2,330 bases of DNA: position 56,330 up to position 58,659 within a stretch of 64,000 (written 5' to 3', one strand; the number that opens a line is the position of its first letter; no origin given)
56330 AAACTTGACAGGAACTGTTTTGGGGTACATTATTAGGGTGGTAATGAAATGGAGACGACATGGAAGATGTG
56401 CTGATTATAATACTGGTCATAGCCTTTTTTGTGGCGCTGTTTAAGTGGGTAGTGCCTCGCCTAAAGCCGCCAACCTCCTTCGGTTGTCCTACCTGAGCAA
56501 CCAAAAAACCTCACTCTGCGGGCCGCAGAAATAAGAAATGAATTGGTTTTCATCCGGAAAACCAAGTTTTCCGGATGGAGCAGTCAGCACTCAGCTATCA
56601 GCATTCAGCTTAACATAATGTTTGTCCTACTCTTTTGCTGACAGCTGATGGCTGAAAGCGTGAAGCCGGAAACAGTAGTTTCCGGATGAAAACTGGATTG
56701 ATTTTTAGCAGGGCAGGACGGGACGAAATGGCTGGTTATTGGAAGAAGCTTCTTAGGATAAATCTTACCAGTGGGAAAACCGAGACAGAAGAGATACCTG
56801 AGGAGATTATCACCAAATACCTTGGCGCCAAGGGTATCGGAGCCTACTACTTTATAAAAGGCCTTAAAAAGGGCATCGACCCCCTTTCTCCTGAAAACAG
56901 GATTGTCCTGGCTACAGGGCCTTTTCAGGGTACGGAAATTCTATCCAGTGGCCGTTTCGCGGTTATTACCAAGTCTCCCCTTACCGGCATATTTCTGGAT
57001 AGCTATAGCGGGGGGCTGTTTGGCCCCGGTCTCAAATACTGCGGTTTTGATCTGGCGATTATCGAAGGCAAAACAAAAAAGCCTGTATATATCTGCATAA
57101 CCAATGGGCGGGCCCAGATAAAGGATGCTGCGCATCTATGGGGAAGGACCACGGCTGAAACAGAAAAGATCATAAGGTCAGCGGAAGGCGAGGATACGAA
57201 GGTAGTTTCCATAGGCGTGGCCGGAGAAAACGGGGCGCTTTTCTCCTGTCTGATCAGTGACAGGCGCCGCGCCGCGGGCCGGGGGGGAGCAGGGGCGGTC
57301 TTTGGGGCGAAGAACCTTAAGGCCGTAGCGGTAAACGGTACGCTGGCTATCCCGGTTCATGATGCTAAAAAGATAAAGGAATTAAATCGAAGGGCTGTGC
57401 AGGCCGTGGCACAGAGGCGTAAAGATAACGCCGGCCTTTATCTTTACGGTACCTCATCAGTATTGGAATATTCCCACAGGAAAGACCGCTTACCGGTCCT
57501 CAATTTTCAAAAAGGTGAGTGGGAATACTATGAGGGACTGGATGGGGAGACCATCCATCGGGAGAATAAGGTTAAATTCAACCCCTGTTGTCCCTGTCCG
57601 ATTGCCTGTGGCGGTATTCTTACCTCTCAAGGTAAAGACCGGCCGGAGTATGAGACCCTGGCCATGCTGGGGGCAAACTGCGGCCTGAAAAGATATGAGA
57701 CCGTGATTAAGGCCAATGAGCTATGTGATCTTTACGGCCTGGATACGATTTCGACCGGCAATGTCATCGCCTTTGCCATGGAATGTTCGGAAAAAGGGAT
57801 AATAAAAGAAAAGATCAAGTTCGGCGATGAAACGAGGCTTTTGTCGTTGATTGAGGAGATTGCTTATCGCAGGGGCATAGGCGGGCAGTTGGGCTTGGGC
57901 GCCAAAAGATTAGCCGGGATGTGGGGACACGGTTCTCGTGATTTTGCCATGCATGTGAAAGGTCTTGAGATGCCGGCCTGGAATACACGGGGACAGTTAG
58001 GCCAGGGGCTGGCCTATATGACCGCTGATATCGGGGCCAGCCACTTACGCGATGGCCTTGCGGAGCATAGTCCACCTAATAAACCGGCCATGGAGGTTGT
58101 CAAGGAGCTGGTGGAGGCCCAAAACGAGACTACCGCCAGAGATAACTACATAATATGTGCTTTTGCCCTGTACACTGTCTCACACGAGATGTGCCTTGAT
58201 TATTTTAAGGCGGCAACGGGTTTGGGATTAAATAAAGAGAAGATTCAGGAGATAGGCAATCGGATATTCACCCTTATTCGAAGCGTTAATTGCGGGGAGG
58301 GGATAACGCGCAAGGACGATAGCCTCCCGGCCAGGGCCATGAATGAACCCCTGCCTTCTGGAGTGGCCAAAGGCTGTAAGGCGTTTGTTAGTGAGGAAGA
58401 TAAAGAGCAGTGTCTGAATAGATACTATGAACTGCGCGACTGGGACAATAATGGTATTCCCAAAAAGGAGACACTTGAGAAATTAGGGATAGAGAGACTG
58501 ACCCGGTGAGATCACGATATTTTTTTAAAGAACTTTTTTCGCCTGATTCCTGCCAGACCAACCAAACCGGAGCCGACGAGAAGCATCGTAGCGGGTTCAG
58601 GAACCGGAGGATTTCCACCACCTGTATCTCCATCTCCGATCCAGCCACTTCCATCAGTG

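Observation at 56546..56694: B-family MITE with 16-bp terminal inverted repeats; three copies in gene 5' regions, one supplying a start codon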

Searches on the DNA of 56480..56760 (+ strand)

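Call 57: search_rna_families(source=window, start=56480, end=56760, threshold=evalue, max_evalue=10)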
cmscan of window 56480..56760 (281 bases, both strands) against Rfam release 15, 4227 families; matches with E-value up to 10: 6.
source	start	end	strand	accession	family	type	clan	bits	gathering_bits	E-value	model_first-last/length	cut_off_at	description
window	56579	56660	-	RF01018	mir-569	Gene; miRNA;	-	15.1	110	4.6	1-95/95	no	mir-569 microRNA precursor family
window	56525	56576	+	RF03055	RAGATH-30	Gene; sRNA;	-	14.8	59.5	2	1-59/59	no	RAGATH-30 RNA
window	56665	56711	+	RF00900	mir-255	Gene; miRNA;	-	14.8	50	7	1-59/59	no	mir-255 microRNA precursor family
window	56591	56678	+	RF02028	mir-1827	Gene; miRNA;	-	13.2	82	6.1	1-66/66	no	mir-1827 microRNA precursor family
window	56593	56668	+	RF00630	P26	Gene;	-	11.6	36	6.6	1-66/66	no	Pseudomonas sRNA P26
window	56624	56639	-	RF02914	DUF805b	Cis-reg;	CL00115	9.3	35.6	8.3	1-35/35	no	DUF805b RNA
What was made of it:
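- On Any described RNA family (Rfam 15): The best E-value match over B2 is 15 bits with E of at least 2 (call 57).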

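Call 58: search_dna_similar(query=window:56541-56698:+, collection=plasmids, mode=distant, max_evalue=0.001)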
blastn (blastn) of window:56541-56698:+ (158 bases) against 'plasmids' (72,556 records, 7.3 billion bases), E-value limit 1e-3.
No match.
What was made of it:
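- Tried and rejected: PLSDB plasmids gave nothing in distant mode (call 58).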

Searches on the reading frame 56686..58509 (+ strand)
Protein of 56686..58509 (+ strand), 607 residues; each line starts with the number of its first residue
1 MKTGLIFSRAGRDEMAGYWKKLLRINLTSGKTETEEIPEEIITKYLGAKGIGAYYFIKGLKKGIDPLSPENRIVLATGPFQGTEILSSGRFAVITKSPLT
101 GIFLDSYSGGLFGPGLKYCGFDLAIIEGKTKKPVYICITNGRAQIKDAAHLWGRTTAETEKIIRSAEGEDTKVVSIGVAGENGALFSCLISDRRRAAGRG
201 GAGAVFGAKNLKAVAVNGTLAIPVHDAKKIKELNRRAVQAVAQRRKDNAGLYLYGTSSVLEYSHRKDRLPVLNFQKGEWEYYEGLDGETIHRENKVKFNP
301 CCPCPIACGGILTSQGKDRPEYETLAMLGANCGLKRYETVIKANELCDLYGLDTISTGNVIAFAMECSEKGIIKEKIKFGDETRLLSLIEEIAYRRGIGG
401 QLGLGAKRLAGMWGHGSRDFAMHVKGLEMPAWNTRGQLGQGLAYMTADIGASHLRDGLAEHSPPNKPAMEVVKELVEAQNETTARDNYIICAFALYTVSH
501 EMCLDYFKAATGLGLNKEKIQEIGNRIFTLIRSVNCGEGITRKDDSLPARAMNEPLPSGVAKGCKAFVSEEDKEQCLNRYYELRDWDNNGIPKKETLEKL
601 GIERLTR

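Call 13: find_encoding_contigs(protein=window:56728-58509:+, flank=10000, max_places=6)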
Protein window:56728-58509:+ (593 aa): no gene with exactly this product is on record in the collection.

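Call 59: search_protein_families(library=pfam, proteins=[window:56686-58509:+], max_evalue=0.00001)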
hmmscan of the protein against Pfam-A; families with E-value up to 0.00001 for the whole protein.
window:56686-58509:+ (607 aa): 2 families
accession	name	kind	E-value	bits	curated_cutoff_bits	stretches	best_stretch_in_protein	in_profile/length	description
PF01314.23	AFOR_C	-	3.7e-111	372.4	27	1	235-602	4-385/385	Aldehyde ferredoxin oxidoreductase, domains 2 & 3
PF02730.20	AFOR_N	-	1.4e-72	244.1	29.8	1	21-219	2-199/199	Aldehyde ferredoxin oxidoreductase, N-terminal domain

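Call 60: search_solved_structures(query=window:56686-58509:+, show_alignments=2, max_evalue=1e-20)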
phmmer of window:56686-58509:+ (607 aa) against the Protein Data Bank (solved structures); distinct sequences matched with E-value up to 1e-20: 9.
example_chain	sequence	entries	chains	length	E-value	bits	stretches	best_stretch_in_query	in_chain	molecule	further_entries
1aor_A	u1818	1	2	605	1.9e-127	429.5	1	15-603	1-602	ALDEHYDE FERREDOXIN OXIDOREDUCTASE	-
9mqx_D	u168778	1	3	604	8.3e-123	414.2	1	15-602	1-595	Aldehyde:ferredoxin oxidoreductase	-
9g7j_A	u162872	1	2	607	2.8e-108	366.3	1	15-604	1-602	Aldehyde ferredoxin oxidoreductase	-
1b25_A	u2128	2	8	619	5.5e-107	362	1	15-603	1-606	PROTEIN (FORMALDEHYDE FERREDOXIN OXIDOREDUCTASE) | FORMALDEHYDE FERREDOXIN OXIDOREDUCTASE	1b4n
8c0z_A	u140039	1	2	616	2.3e-104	353.3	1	17-602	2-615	Aldehyde:ferredoxin oxidoreductase,tungsten-containing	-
9q1t_A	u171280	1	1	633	7.7e-90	305.4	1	14-603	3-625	Tungsten-dependent aldehyde oxidoreductase WOR83 from Haloferax volcanii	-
6x6u_A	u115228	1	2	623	3.2e-65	224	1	17-604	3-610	Formaldehyde:ferredoxin oxidoreductase wor5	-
6x1o_A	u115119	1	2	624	3.3e-65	224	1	17-604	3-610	Formaldehyde:ferredoxin oxidoreductase wor5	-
4z3w_A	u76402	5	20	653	4e-56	194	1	22-423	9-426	Benzoyl-CoA reductase, putative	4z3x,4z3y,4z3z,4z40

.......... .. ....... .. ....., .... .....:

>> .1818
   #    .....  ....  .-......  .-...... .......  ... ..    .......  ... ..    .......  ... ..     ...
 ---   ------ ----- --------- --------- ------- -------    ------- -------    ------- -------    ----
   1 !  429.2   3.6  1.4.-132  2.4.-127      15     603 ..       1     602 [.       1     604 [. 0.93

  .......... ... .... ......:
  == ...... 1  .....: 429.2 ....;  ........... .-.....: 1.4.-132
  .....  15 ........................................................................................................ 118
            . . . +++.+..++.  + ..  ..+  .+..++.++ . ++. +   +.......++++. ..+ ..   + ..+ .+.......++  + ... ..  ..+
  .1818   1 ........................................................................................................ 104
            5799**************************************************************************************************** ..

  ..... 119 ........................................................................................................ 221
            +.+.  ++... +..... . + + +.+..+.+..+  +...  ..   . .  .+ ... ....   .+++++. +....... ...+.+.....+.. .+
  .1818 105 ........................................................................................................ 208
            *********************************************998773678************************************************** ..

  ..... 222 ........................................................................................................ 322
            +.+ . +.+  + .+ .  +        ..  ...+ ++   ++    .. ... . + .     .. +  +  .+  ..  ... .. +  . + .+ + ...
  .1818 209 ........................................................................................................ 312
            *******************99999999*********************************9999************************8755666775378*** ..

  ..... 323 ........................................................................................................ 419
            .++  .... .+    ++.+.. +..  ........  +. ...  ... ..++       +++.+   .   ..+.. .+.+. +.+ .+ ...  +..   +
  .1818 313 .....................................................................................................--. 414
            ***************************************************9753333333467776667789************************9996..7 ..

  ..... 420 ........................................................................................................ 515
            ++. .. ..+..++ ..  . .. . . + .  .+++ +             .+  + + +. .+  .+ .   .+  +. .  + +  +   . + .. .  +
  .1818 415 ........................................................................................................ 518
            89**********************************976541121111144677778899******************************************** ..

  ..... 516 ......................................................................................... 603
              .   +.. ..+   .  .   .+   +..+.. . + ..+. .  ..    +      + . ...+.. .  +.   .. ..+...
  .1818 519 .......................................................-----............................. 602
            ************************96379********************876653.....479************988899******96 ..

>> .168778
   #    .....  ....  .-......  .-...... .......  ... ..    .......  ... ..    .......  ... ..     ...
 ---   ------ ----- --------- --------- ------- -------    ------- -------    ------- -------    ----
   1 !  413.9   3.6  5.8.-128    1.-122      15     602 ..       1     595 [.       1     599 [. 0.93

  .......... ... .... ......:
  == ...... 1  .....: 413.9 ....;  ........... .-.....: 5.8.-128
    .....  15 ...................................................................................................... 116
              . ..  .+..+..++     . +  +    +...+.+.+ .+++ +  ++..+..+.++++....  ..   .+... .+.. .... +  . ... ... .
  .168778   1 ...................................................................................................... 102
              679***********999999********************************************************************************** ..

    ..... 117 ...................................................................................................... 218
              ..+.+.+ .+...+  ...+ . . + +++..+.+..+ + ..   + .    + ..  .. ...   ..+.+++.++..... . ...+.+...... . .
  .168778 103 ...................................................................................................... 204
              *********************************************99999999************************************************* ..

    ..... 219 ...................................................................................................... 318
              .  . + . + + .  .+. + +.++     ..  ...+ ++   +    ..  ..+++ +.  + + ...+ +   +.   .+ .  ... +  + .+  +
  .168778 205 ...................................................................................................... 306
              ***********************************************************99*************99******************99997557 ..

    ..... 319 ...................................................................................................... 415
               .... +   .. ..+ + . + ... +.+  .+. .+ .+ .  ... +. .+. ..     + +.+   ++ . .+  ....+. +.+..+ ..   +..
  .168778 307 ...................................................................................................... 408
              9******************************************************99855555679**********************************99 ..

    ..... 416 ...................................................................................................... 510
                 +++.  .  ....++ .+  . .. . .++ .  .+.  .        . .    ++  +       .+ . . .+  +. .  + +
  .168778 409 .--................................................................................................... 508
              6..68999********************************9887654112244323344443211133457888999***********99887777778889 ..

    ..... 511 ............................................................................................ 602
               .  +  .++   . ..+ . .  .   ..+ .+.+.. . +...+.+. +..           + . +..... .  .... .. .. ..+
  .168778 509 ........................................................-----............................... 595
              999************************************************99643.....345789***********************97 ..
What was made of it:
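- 56678..56694 (-): Outer right terminal repeat of B2 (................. on the minus strand). It contains the ATG at 56686-56688 that opens the longest AOR ORF. That ATG is not the true start (call 60).
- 56728..58509 (+): The AOR gene from its true start, 33 nt after the end of B2. Calls 59 and 60 (residue 15 of the long ORF aligns with residue 1 of 1aor, 9mqx and 9g7j).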

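Call 70: find_homologous_proteins(query=window:56728-58509:+, max_evalue=1e-150)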
Query window:56728-58509:+ (593 aa): 49 proteins with E <= 1e-150 among 8000 candidates.
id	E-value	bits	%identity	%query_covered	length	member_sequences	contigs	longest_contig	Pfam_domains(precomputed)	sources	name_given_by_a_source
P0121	0.0e+0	1307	95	100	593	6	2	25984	PF02730.21,PF01314.24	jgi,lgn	-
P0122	0.0e+0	1203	88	99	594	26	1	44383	PF02730.21,PF01314.24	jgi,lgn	jgi:aldehyde:ferredoxin oxidoreductase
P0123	0.0e+0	1113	80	99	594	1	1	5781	PF02730.21,PF01314.24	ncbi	-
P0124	0.0e+0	1112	81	99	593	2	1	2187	PF02730.21,PF01314.24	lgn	-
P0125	0.0e+0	1026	74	99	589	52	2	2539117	PF02730.21,PF01314.24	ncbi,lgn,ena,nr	ncbi:MAG: putative oxidoreductase YdhV [Candidatus Methanoperedenaceae archaeon GB50]|nr:MAG: putati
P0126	0.0e+0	1010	72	99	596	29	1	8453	PF02730.21,PF01314.24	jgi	-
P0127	4.0e-293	992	72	99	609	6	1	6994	PF02730.21,PF01314.24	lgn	-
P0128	2.6e-288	976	70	99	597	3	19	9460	PF02730.21,PF01314.24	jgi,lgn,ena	-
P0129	4.5e-285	965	69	100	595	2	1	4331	PF02730.21,PF01314.24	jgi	jgi:aldehyde:ferredoxin oxidoreductase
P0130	2.1e-282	956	69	99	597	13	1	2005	PF02730.21,PF01314.24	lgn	-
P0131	3.5e-279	946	68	100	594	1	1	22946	PF02730.21,PF01314.24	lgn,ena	-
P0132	3.5e-255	866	62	99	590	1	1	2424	PF02730.21,PF01314.24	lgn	-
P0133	3.9e-209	714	56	99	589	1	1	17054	PF02730.21,PF01314.24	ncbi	-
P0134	4.5e-209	714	54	99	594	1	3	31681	PF02730.21,PF01314.24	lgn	-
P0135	9.6e-209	713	54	99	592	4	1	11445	PF02730.21,PF01314.24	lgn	-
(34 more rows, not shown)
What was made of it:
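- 56728..58509 (+): Call 70 shows the closest homologues are 593-594 aa.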

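Call 71: find_encoding_contigs(protein=P0121, flank=2500, max_places=3)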
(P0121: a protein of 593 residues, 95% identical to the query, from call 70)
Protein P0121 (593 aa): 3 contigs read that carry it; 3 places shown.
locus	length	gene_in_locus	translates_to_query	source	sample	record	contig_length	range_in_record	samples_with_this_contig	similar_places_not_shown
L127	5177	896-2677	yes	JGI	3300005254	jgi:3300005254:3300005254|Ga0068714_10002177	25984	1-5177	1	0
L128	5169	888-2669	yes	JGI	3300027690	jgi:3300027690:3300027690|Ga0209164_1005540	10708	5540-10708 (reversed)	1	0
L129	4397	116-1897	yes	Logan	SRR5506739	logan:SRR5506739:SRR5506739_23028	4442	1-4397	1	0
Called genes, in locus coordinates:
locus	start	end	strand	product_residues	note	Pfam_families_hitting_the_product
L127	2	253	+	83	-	?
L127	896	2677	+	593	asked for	PF02730:AFOR_N, PF01314:AFOR_C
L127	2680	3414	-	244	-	PF07589:PEP_exosort_dom (weak)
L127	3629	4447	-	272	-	PF13529:Peptidase_C39_2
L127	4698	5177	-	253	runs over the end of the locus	PF07589:PEP_exosort_dom (weak)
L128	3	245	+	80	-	?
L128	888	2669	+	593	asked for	PF02730:AFOR_N, PF01314:AFOR_C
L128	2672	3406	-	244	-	PF07589:PEP_exosort_dom (weak)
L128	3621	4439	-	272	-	PF13529:Peptidase_C39_2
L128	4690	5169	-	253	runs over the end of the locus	PF07589:PEP_exosort_dom (weak)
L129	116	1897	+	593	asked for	PF02730:AFOR_N, PF01314:AFOR_C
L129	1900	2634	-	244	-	PF07589:PEP_exosort_dom (weak)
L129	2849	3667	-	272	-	PF13529:Peptidase_C39_2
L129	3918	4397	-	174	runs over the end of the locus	?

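Call 72: find_encoding_contigs(protein=P0122, flank=2500, max_places=3)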
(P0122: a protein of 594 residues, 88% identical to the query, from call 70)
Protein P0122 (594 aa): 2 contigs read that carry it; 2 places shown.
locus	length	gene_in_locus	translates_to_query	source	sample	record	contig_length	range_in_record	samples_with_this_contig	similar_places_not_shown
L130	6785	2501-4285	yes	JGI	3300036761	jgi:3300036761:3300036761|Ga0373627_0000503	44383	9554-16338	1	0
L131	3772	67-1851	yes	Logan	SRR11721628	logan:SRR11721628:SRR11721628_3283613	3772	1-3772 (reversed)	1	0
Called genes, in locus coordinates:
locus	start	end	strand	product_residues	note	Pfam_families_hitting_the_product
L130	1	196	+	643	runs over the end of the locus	PF00330:Aconitase, PF28406:AcnX_3rd (weak), PF00694:Aconitase_C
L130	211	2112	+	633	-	PF13623:SurA_N_2, PF13624:SurA_N_3, PF09312:SurA_N (weak), PF13145:Rotamase_2, PF13616:Rotamase_3, PF00639:Rotamase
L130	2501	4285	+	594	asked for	PF02730:AFOR_N, PF01314:AFOR_C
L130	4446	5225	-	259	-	PF07589:PEP_exosort_dom (weak)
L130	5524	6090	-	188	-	PF00633:HHH (faint), PF12836:HHH_3, PF14520:HHH_5 (faint)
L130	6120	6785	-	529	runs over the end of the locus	PF00682:HMGL-like, PF22617:HCS_D2, PF08502:LeuA_dimer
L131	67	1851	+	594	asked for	PF02730:AFOR_N, PF01314:AFOR_C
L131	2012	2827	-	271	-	PF07589:PEP_exosort_dom (weak)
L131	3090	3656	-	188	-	PF00633:HHH (faint), PF12836:HHH_3, PF14520:HHH_5 (faint)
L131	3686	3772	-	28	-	?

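Call 73: find_encoding_contigs(protein=P0123, flank=2500, max_places=3)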
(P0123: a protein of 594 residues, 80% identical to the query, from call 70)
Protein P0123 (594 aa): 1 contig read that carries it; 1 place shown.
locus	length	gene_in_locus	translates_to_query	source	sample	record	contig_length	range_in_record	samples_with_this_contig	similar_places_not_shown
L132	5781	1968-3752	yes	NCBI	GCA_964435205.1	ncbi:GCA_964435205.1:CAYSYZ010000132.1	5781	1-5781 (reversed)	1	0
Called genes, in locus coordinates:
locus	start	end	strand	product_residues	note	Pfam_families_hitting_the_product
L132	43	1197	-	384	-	PF04851:ResIII, PF00176:SNF2-rel_dom, PF00270:DEAD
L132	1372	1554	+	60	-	-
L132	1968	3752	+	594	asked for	PF02730:AFOR_N, PF01314:AFOR_C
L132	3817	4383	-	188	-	PF10531:SLBB (weak), PF12836:HHH_3, PF00633:HHH (weak)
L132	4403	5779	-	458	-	?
